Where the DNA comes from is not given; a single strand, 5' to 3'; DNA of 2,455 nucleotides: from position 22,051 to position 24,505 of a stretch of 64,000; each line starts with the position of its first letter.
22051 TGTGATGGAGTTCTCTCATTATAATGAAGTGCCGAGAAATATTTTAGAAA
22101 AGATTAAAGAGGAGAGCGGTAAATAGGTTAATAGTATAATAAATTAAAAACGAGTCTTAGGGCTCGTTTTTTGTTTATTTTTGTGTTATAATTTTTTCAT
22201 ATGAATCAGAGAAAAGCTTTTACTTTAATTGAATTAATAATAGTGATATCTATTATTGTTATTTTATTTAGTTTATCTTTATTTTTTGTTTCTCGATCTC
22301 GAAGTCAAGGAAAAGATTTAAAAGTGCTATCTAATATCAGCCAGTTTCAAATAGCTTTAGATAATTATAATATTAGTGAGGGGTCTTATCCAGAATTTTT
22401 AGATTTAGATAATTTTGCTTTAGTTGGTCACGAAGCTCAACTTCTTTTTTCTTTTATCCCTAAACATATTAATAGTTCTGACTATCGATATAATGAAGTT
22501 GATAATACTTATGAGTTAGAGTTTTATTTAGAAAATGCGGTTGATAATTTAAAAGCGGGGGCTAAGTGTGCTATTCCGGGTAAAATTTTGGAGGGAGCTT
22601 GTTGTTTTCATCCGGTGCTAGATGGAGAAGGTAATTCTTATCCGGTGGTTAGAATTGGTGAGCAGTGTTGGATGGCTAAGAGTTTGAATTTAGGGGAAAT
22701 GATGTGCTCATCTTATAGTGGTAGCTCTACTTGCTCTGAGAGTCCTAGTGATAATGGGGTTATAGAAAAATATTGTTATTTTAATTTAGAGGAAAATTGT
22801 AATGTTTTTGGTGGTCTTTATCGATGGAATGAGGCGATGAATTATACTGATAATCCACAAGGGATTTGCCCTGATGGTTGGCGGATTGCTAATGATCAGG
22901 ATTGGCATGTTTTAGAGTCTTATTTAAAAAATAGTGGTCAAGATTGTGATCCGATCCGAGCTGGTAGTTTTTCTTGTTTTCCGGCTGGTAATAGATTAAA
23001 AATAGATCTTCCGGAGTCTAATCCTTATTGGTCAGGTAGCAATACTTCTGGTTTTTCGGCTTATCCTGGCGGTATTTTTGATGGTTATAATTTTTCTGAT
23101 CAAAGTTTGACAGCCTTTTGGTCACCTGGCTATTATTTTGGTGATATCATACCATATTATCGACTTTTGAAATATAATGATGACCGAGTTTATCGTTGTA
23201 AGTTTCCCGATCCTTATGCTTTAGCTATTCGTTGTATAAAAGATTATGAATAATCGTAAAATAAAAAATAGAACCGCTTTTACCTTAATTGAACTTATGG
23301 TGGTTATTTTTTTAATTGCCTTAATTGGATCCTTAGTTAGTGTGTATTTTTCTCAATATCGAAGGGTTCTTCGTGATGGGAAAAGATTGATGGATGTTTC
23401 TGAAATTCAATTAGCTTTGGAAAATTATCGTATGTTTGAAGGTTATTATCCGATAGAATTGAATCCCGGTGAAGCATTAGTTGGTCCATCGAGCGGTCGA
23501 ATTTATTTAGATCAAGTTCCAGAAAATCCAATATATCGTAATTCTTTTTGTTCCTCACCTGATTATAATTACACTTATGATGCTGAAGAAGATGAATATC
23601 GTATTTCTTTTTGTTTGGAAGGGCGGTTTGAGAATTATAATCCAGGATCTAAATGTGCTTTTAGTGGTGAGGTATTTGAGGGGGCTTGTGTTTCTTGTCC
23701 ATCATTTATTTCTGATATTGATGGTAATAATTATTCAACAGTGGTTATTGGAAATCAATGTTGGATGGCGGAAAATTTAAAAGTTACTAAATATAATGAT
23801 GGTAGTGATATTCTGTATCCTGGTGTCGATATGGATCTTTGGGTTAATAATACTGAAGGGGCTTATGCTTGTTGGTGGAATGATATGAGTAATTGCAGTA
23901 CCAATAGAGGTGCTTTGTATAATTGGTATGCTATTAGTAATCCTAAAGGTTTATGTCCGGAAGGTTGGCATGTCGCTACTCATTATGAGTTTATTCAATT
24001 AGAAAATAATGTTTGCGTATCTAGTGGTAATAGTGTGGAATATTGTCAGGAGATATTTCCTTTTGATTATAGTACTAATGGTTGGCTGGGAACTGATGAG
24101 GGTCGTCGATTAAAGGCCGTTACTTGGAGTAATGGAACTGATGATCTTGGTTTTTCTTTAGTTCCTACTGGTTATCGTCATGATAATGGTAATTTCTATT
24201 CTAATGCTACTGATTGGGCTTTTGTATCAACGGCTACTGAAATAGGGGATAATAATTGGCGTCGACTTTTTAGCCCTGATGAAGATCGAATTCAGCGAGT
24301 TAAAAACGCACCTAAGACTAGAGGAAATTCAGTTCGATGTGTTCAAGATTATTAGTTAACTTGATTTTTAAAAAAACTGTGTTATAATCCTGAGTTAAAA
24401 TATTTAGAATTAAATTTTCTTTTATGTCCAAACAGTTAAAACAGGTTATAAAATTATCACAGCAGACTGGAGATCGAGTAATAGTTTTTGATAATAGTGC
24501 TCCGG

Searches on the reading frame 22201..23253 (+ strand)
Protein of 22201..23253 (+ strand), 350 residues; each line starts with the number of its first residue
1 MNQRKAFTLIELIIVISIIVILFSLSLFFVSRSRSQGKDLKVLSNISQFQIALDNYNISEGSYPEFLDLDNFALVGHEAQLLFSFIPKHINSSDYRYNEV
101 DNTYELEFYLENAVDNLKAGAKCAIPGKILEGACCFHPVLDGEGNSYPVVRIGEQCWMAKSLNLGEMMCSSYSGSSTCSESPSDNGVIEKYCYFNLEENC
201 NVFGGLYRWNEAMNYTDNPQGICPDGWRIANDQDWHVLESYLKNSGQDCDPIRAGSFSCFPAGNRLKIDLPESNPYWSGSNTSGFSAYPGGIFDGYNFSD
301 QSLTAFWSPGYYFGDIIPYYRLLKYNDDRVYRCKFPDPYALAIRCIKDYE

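Call 3: search_protein_families(library=pfam, proteins=[window:22201-23253:+], max_evalue=0.1)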
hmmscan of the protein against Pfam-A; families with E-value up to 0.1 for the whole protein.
window:22201-23253:+ (350 aa): 3 families
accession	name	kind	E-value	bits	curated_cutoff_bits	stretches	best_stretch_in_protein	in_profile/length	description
PF09603.15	Fib_succ_major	-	1.9e-27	97.2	33.9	1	150-347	1-187/187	Fibrobacter succinogenes major domain (Fib_succ_major)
PF07963.17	N_methyl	-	7.4e-06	25.8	21.2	1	1-25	1-25/27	Prokaryotic N-terminal methylation motif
PF06024.17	Orf78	-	0.03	15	29.4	1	5-37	61-93/101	Orf78 (ac78)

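Call 4: search_protein_families(library=ncbifam, proteins=[window:22201-23253:+], max_evalue=0.1)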
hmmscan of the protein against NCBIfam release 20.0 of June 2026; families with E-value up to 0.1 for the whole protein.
window:22201-23253:+ (350 aa): 12 families
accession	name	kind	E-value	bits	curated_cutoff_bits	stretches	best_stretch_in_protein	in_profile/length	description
TIGR02145.1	Fib_succ_major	domain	6e-27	95.4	41.65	1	144-348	8-176/176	FISUMP domain-containing protein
TIGR01710.1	typeII_sec_gspG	equivalog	9.2e-06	25.7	88.85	1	6-65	2-61/134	type II secretion system major pseudopilin GspG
TIGR02532.1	IV_pilin_GFxxxE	domain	4e-05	23.3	16.3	1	5-25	2-22/24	prepilin-type N-terminal cleavage/methylation domain-containing protein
NF040982.1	ComGD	equivalog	0.00059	20.2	70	1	5-33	2-29/139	competence type IV pilus minor pilin ComGD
NF040999.1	pilin_ComGC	equivalog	0.00078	19.6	75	1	5-36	2-33/84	competence type IV pilus major pilin ComGC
NF007862.0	PRK10574.1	equivalog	0.0023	18.1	138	1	1-27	1-27/145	prepilin peptidase-dependent pilin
TIGR02596.1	TIGR02596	subfamily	0.0027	17.8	70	1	7-33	1-27/196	Verru_Chthon cassette protein D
NF041002.1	pilin_ComGF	equivalog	0.0089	16.3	80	1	5-40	2-37/139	competence type IV pilus minor pilin ComGF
NF041013.1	T4P_ComGE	equivalog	0.014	15.5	49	1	3-38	2-37/83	competence type IV pilus minor pilin ComGE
TIGR01708.2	typeII_sec_gspH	equivalog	0.017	15.1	80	1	7-35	4-32/169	type II secretion system minor pseudopilin GspH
NF041775.1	typeIV_PilA_Myxo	equivalog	0.019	14.9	400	1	4-36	10-44/214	type IV pilin protein PilA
NF007800.0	PRK10506.1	equivalog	0.023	14.5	158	1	1-28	5-32/163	prepilin peptidase-dependent protein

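Call 73: find_encoding_contigs(protein=window:22201-23253:+, flank=3000, max_places=6)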
Protein window:22201-23253:+ (350 aa): 6 contigs read that carry it; 5 places shown.
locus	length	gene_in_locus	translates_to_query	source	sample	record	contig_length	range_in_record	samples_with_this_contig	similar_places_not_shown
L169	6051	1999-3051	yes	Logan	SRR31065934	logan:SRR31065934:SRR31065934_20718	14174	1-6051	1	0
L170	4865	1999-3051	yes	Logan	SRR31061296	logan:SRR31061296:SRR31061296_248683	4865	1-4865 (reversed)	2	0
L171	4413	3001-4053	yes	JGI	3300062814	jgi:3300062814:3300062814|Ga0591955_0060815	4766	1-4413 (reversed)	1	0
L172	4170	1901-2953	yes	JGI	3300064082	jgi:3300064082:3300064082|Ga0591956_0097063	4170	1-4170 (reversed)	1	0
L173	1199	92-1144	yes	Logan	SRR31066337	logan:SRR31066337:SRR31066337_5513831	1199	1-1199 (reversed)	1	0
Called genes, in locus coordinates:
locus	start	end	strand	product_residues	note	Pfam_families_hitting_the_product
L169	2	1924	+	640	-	?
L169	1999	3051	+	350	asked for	PF07963:N_methyl (weak), PF09603:Fib_succ_major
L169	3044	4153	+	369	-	PF09603:Fib_succ_major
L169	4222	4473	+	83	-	-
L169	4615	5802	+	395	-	PF00009:GTP_EFTU, PF03144:GTP_EFTU_D2, PF03143:GTP_EFTU_D3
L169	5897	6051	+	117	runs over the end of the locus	PF00338:Ribosomal_S10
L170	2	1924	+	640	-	?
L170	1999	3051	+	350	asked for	PF07963:N_methyl (weak), PF09603:Fib_succ_major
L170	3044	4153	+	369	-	PF09603:Fib_succ_major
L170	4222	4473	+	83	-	-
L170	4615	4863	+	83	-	?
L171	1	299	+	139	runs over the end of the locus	PF00164:Ribosom_S12_S23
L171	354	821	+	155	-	PF00177:Ribosomal_S7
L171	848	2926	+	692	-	PF00009:GTP_EFTU, PF03144:GTP_EFTU_D2, PF22042:EF-G_D2, PF14492:EFG_III, PF16658:RF3_C (weak), PF03764:EFG_IV, PF00679:EFG_C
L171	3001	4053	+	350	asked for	PF07963:N_methyl (weak), PF09603:Fib_succ_major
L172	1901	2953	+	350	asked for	PF07963:N_methyl (weak), PF09603:Fib_succ_major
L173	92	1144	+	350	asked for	PF07963:N_methyl (weak), PF09603:Fib_succ_major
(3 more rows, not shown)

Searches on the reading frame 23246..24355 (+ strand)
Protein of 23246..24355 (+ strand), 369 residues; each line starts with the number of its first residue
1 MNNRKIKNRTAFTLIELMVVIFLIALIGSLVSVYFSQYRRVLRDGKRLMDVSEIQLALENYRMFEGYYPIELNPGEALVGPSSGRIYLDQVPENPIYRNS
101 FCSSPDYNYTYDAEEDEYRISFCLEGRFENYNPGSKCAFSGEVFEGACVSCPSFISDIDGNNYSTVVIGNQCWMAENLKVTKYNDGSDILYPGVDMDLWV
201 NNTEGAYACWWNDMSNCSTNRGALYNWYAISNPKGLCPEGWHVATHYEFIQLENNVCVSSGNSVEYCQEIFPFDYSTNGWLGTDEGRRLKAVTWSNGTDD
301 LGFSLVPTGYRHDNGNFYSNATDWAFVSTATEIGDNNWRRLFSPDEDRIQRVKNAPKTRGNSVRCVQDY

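Call 3: search_protein_families(library=pfam, proteins=[window:23246-24355:+], max_evalue=0.1)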
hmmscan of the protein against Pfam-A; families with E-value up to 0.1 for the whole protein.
window:23246-24355:+ (369 aa): 2 families
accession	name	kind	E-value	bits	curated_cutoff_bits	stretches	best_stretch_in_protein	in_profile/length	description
PF09603.15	Fib_succ_major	-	2.8e-31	109.7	33.9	1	166-367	1-187/187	Fibrobacter succinogenes major domain (Fib_succ_major)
PF07963.17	N_methyl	-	3.8e-05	23.5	21.2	1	7-31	2-26/27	Prokaryotic N-terminal methylation motif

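Call 4: search_protein_families(library=ncbifam, proteins=[window:23246-24355:+], max_evalue=0.1)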
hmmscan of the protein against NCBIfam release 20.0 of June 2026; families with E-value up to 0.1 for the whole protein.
window:23246-24355:+ (369 aa): 11 families
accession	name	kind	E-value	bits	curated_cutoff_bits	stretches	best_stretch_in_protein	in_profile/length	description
TIGR02145.1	Fib_succ_major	domain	5.4e-28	98.8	41.65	1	158-368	6-176/176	FISUMP domain-containing protein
TIGR01710.1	typeII_sec_gspG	equivalog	1.7e-07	31.3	88.85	1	11-102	2-101/134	type II secretion system major pseudopilin GspG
TIGR01708.2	typeII_sec_gspH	equivalog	2.2e-05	24.5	80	1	12-49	4-44/169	type II secretion system minor pseudopilin GspH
TIGR02532.1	IV_pilin_GFxxxE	domain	0.002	17.9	16.3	1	11-31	3-23/24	prepilin-type N-terminal cleavage/methylation domain-containing protein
NF007862.0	PRK10574.1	equivalog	0.0036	17.4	138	1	8-33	3-28/145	prepilin peptidase-dependent pilin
TIGR02596.1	TIGR02596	subfamily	0.0068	16.5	70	1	12-37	1-26/196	Verru_Chthon cassette protein D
NF007800.0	PRK10506.1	equivalog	0.015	15.1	158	1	4-40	3-39/163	prepilin peptidase-dependent protein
NF041002.1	pilin_ComGF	equivalog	0.02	15.1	80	1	10-43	2-35/139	competence type IV pilus minor pilin ComGF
NF041013.1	T4P_ComGE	equivalog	0.027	14.6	49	1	7-32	1-26/83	competence type IV pilus minor pilin ComGE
NF040982.1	ComGD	equivalog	0.04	14.3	70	1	10-41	2-34/139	competence type IV pilus minor pilin ComGD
NF040999.1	pilin_ComGC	equivalog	0.051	13.8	75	1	10-27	2-19/84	competence type IV pilus major pilin ComGC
